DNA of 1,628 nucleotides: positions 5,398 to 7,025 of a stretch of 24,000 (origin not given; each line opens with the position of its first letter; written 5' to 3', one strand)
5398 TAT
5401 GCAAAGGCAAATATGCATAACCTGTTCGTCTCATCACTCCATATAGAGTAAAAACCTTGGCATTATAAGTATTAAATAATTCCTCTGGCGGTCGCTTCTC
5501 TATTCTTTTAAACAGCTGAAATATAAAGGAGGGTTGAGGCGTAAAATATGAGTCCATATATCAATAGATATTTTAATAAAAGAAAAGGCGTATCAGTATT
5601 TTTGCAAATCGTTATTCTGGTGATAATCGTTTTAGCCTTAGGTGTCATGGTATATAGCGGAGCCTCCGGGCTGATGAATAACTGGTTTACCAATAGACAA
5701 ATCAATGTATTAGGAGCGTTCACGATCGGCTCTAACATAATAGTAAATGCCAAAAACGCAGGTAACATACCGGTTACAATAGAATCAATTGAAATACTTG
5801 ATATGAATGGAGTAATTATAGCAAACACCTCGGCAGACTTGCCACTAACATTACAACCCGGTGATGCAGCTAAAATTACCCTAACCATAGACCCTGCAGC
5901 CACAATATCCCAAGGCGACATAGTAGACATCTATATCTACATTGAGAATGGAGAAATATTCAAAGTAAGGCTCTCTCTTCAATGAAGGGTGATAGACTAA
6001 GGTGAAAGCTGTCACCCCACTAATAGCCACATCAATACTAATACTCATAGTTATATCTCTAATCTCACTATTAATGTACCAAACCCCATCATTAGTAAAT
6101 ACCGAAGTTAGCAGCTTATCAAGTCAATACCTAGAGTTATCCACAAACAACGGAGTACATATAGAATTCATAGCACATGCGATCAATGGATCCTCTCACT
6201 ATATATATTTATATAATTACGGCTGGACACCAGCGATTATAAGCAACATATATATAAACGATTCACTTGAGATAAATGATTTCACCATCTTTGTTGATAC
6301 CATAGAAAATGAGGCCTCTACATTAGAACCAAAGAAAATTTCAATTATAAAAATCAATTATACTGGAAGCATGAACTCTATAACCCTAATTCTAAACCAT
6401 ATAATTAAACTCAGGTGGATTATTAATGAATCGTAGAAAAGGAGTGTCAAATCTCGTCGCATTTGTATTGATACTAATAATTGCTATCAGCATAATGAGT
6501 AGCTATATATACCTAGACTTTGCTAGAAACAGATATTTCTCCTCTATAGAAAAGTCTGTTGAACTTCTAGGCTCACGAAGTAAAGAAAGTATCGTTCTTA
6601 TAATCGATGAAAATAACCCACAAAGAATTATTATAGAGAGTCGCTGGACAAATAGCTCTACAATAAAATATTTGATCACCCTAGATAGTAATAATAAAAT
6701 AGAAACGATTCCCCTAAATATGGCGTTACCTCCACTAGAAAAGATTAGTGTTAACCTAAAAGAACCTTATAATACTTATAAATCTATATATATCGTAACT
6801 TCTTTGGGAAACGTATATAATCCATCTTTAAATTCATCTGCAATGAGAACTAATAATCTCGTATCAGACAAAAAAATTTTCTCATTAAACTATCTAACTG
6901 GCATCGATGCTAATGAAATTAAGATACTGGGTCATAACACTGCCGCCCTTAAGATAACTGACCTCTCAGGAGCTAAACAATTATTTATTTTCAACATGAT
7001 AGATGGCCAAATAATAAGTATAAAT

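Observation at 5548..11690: Compact, unclassified archaeal type IV pilus-like operon (2 pilins, giant pilin-like protein, ATPase, platform)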

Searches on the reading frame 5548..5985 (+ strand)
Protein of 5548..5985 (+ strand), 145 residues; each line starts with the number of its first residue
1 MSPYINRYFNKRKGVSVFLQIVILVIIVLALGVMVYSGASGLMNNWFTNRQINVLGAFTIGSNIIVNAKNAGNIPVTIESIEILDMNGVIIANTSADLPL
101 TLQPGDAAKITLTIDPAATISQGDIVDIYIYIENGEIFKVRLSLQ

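Call 4: search_protein_families(library=pfam, proteins=[window:5548-5985:+], max_evalue=0.1)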
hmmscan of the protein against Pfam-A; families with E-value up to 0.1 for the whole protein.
window:5548-5985:+ (145 aa): 1 family
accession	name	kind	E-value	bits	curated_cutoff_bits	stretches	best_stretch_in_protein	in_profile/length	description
PF22067.2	Cep192_D3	-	0.096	13.2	27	0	68-119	25-72/99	Cep192 domain 3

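Call 5: search_protein_families(library=ncbifam, proteins=[window:5548-5985:+], max_evalue=0.1)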
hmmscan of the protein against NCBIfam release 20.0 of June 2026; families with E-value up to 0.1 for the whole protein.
window:5548-5985:+ (145 aa): 2 families
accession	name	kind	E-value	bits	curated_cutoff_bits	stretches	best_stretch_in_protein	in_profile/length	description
NF046073.1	UpsA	equivalog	5.8e-11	42.7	130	1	12-140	1-130/136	pilin subunit UpsA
NF012200.0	choice_anch_D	domain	0.014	15.9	45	1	69-119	42-92/108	choice-of-anchor D domain-containing protein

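Call 32: search_solved_structures(query=window:5548-5985:+, max_evalue=10, show_alignments=2)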
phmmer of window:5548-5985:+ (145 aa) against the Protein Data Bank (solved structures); distinct sequences matched with E-value up to 10: 2.
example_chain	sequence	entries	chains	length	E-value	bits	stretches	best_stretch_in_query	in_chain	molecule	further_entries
8fk7_A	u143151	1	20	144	0.00068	22.9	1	11-110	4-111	Flagellin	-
3but_A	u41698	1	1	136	0.074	16.3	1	66-144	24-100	Uncharacterized protein Af_0446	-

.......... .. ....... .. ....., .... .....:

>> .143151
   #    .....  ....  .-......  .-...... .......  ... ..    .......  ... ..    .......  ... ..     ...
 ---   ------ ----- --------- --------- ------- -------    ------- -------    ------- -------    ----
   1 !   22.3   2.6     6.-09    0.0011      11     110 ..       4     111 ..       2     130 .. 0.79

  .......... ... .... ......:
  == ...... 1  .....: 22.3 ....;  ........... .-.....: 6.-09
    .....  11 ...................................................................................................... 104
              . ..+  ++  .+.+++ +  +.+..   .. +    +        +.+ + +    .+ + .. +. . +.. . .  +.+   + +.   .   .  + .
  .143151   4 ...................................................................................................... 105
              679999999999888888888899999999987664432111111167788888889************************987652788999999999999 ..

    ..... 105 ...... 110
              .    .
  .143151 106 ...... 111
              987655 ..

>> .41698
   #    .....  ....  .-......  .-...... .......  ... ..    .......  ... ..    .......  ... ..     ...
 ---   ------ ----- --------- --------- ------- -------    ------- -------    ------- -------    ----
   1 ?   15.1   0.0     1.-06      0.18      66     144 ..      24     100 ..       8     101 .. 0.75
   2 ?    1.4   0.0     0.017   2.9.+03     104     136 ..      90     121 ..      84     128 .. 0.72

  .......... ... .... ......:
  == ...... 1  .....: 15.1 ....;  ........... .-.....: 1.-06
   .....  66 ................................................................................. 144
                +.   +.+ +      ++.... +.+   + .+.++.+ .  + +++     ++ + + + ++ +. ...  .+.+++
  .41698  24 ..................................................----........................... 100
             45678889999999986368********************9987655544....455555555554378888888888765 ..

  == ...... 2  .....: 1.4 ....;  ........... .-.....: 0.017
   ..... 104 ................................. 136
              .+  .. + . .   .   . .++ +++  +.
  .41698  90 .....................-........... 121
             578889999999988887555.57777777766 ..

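Call 55: search_protein_families(library=ncbifam, alignment_id=A5, max_evalue=0.01)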
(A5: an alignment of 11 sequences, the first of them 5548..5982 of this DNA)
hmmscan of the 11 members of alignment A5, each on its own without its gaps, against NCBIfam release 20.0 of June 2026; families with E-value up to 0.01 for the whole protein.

A. member 1, window:5548-5982:+ (145 aa): 1 family
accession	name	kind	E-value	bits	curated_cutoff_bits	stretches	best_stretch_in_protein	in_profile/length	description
NF046073.1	UpsA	equivalog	5.8e-11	42.7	130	1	12-140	1-130/136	pilin subunit UpsA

B. families by the number of members that match (of 11 scanned): 7 families
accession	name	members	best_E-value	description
NF046073.1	UpsA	11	7.1e-15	pilin subunit UpsA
NF046074.1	UpsB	2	0.00039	pilin subunit UpsB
TIGR02537.2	arch_flag_Nterm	2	0.00041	archaellin/type IV pilin N-terminal domain-containing protein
NF012200.0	choice_anch_D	2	0.0081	choice-of-anchor D domain-containing protein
NF053671.1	bindosome_BasC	1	6.4e-06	bindosome assembly system protein BasC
NF009402.0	PRK12767.1-1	1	0.0016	carbamoyl phosphate synthase-like protein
NF011788.0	PRK15252.1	1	0.0096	putative fimbrial-like adhesin protein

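Call 58: predict_structure(protein=window:5548-5982:+)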
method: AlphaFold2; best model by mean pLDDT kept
length: 145 residues; sequences in the alignment: 1
mean_pLDDT: 69.9   pTM: 0.51
mean pLDDT of the five models: 69.9, 61.7, 56.8, 55.3, 52.6
residues with pLDDT >= 90: 6; 70-90: 74; 50-70: 48; < 50: 17
segments of 3 or more residues with pLDDT < 50: 43-57
pLDDT, mean of each block of 10 residues (from residue 1): 56 72 90 63 45 48 64 76 83 76 79 70 79 78 72
secondary structure, 60 per line:
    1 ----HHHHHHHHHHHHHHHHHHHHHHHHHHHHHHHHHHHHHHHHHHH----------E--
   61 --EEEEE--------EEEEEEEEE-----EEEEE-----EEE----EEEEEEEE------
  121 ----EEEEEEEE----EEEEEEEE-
elements in order: H5-47 E63-67 E76-84 E90-94 E100-102 E107-114 E125-132 E137-144

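Call 62: fold_search(model_id=the predicted structure, library=pdb)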
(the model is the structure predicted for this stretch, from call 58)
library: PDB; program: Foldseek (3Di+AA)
matches with E <= 10: 1486; with E <= 0.001: 3
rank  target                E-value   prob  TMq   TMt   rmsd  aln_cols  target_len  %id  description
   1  8q30_0                5.9e-05  1.00  0.52  0.53   4.7       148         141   26  Sulfolobus acidocaldarius AAP filament. (released 2024-03-06)
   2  8fk7_A                6.6e-05  1.00  0.50  0.52   8.5       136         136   19  Structure of the Pyrobaculum calidifontis flagellar-like archaeal type IV pilus (released 2023-06-28)
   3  6w8x_A                2.9e-04  1.00  0.48  0.51   5.3       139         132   22  Cryo-EM of the S. solfataricus pilus (released 2020-07-08)
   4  6nav_A                1.4e-03  1.00  0.47  0.50   5.3       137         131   18  Cryo-EM reconstruction of Sulfolobus islandicus LAL14/1 Pilus (released 2019-05-08)
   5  5tfy_A                2.5e-03  1.00  0.48  0.44   6.1       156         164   13  The archaeal flagellum of Methanospirillum hungatei strain JF1. (released 2016-12-07)
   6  5ghu                  2.7e-03  1.00  0.41  0.31   4.0        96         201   12  Crystal structure of YadV chaperone at 1.63 Angstrom (released 2017-06-28)
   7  6tqs_F                5.8e-03  1.00  0.37  0.41   4.4       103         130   12  The crystal structure of the MSP domain of human MOSPD2 in complex with the conventional FFAT motif of ORP1. (released 2020-11-18)
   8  6tqs_A                6.5e-03  1.00  0.36  0.39   4.4       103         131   12  The crystal structure of the MSP domain of human MOSPD2 in complex with the conventional FFAT motif of ORP1. (released 2020-11-18)
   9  6p16_A                6.9e-03  1.00  0.42  0.50   4.1       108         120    9  Cu-bound PCuAC domain from PmoF1 (released 2019-09-25)
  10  6tqs_D                7.3e-03  1.00  0.37  0.41   4.3       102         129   11  The crystal structure of the MSP domain of human MOSPD2 in complex with the conventional FFAT motif of ORP1. (released 2020-11-18)
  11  1qpx_A                7.7e-03  1.00  0.44  0.33   3.9       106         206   14  CRYSTAL STRUCTURES OF SELF-CAPPING PAPD CHAPERONE HOMODIMERS (released 1999-07-07)
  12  6tqt                  7.7e-03  1.00  0.34  0.37   4.9       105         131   11  The crystal structure of the MSP domain of human MOSPD2. (released 2020-11-18)
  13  6tqu_B                8.1e-03  1.00  0.37  0.43   4.3       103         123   12  The crystal structure of the MSP domain of human MOSPD2 in complex with the Phospho-FFAT motif of STARD3. (released 2020-11-18)
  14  1wic_MODEL_1_A        8.6e-03  1.00  0.40  0.39   4.3       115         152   11  Solution structure of the MSP domain of RIKEN cDNA 6030424E15 (released 2004-11-28)
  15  9eq7_J                9.6e-03  1.00  0.47  0.40   7.1       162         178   12  Halobacterium salinarum archaellum filament (released 2024-07-17)
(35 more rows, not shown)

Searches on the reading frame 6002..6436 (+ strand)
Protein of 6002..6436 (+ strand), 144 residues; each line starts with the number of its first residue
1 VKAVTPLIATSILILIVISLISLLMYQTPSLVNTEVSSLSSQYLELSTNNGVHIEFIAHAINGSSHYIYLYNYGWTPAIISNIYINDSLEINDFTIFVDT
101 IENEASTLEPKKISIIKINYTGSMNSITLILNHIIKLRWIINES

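Call 4: search_protein_families(library=pfam, proteins=[window:6002-6436:+], max_evalue=0.1)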
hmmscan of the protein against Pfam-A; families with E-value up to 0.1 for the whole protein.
window:6002-6436:+ (144 aa): 2 families
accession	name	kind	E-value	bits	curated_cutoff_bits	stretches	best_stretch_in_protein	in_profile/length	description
PF03311.19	Cornichon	-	0.015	16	29.2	1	12-85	6-76/122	Cornichon protein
PF23939.1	DUF7274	-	0.05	13.9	24.5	1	45-96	9-62/75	Domain of unknown function (DUF7274)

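Call 5: search_protein_families(library=ncbifam, proteins=[window:6002-6436:+], max_evalue=0.1)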
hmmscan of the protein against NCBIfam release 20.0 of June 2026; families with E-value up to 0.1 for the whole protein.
window:6002-6436:+ (144 aa): 4 families
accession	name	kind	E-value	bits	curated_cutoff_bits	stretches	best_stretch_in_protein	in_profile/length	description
NF046074.1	UpsB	equivalog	6.4e-08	32.7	70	1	2-101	1-98/126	pilin subunit UpsB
NF053669.1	bindosome_BasA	exception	0.00076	19.7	230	1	1-127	1-123/136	bindosome assembly system protein BasA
NF040954.1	Arch_KDGaldase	equivalog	0.0013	18.1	390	1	35-128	94-184/288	bifunctional 2-dehydro-3-deoxy-phosphogluconate/2-dehydro-3-deoxy-6-phosphogalactonate aldolase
TIGR02537.2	arch_flag_Nterm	domain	0.072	12.6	20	0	2-21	3-22/33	archaellin/type IV pilin N-terminal domain-containing protein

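Call 33: search_solved_structures(query=window:6002-6436:+, max_evalue=10, show_alignments=2)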
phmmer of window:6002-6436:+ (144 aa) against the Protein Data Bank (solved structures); distinct sequences matched with E-value up to 10: 7.
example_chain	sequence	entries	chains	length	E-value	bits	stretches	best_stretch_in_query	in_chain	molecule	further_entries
1w3i_A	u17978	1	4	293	0.0079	19.7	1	59-127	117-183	2-KETO-3-DEOXY GLUCONATE ALDOLASE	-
1w37_A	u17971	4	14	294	0.0079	19.7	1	59-127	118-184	2-KETO-3-DEOXY GLUCONATE ALDOLASE | 2-dehydro-3-deoxy-phosphogluconate/2-dehydro-3-deoxy-6-phosphogalactonate aldolase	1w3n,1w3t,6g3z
6h2r_A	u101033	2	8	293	0.019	18.5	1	59-129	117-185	2-dehydro-3-deoxy-phosphogluconate/2-dehydro-3-deoxy-6-phosphogalactonate aldolase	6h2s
2yda_A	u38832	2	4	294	0.032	17.8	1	60-127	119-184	2-KETO-3-DEOXY GLUCONATE ALDOLASE | 2-dehydro-3-deoxy-phosphogluconate/2-dehydro-3-deoxy-6-phosphogalactonate aldolase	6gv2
6h7r_A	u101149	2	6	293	0.039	17.4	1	59-127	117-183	2-dehydro-3-deoxy-phosphogluconate/2-dehydro-3-deoxy-6-phosphogalactonate aldolase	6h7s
1u83_A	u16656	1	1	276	0.26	14.8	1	47-98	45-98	Phosphosulfolactate synthase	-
6gso_A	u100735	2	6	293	0.6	13.6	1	59-127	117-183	2-dehydro-3-deoxy-phosphogluconate/2-dehydro-3-deoxy-6-phosphogalactonate aldolase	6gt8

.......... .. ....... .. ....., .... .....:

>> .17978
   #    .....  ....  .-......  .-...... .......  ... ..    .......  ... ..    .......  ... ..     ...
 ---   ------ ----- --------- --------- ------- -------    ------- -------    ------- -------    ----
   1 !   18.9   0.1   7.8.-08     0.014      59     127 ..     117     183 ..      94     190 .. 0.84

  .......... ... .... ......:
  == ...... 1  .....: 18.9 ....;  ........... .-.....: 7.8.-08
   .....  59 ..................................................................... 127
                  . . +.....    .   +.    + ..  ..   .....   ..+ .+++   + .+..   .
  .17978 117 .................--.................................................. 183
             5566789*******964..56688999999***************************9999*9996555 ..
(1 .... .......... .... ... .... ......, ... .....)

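Call 56: search_protein_families(library=ncbifam, alignment_id=A6, max_evalue=0.01)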
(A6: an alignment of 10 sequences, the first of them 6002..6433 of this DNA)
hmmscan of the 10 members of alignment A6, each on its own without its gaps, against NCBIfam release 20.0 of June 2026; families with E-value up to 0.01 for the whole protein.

A. member 1, window:6002-6433:+ (144 aa): 3 families
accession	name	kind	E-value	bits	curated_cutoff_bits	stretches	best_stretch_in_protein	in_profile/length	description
NF046074.1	UpsB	equivalog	6.4e-08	32.7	70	1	2-101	1-98/126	pilin subunit UpsB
NF053669.1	bindosome_BasA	exception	0.00076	19.7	230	1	1-127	1-123/136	bindosome assembly system protein BasA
NF040954.1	Arch_KDGaldase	equivalog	0.0013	18.1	390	1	35-128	94-184/288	bifunctional 2-dehydro-3-deoxy-phosphogluconate/2-dehydro-3-deoxy-6-phosphogalactonate aldolase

B. families by the number of members that match (of 10 scanned): 5 families
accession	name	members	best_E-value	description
NF046074.1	UpsB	7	6.4e-08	pilin subunit UpsB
NF053669.1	bindosome_BasA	3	4e-08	bindosome assembly system protein BasA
TIGR02537.2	arch_flag_Nterm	1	0.00086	archaellin/type IV pilin N-terminal domain-containing protein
NF040954.1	Arch_KDGaldase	1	0.0013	bifunctional 2-dehydro-3-deoxy-phosphogluconate/2-dehydro-3-deoxy-6-phosphogalactonate aldolase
NF046073.1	UpsA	1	0.0059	pilin subunit UpsA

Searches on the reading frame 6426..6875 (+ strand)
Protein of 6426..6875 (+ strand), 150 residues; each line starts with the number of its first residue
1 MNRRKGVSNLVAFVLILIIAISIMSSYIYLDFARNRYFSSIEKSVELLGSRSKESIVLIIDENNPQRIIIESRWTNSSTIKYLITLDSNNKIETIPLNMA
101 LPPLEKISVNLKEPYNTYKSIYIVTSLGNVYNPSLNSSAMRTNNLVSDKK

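Call 88: search_protein_families(library=ncbifam, alignment_id=A8, max_evalue=0.05)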
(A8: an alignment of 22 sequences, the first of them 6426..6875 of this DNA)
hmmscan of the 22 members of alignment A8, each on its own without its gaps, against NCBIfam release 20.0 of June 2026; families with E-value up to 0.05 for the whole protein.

A. member 1, window:6426-6875:+ (150 aa): 2 families
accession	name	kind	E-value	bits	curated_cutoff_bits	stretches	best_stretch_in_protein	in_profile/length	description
NF040904.1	PhrA_Strep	subfamily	0.025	14.8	40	1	1-28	1-28/56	PhrA family quorum-sensing system peptide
NF038393.1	lipo_LIC_10705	subfamily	0.042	13.5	100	1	50-107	90-149/178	LIC_10705 family lipoprotein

B. families by the number of members that match (of 22 scanned): 15 families
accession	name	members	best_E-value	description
NF053670.1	bindosome_BasB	13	3e-10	bindosome assembly system protein BasB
NF046073.1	UpsA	4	4.2e-07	pilin subunit UpsA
TIGR02537.2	arch_flag_Nterm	3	6.9e-07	archaellin/type IV pilin N-terminal domain-containing protein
TIGR02543.1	List_Bact_rpt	2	0.0014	TIGR02543 family repeat protein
NF042931.1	SAG1386_EF1546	2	0.0067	SAG1386/EF1546 family surface-associated protein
NF053671.1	bindosome_BasC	2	0.0091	bindosome assembly system protein BasC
NF052590.1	ArlF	1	0.012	archaellum stator protein ArlF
TIGR03749.1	conj_TIGR03749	1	0.012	TIGR03749 family integrating conjugative element protein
TIGR02567.1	YscW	1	0.018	YscW family type III secretion system pilotin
NF046074.1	UpsB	1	0.02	pilin subunit UpsB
NF004376.0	PRK05740.2-1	1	0.023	preprotein translocase subunit SecE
NF040904.1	PhrA_Strep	1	0.025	PhrA family quorum-sensing system peptide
NF033853.2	KPN_two_small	1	0.03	small membrane protein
NF049903.1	FTN_0599_fam_GGCT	1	0.038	gamma-glutamylcyclotransferase ChaC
NF038393.1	lipo_LIC_10705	1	0.042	LIC_10705 family lipoprotein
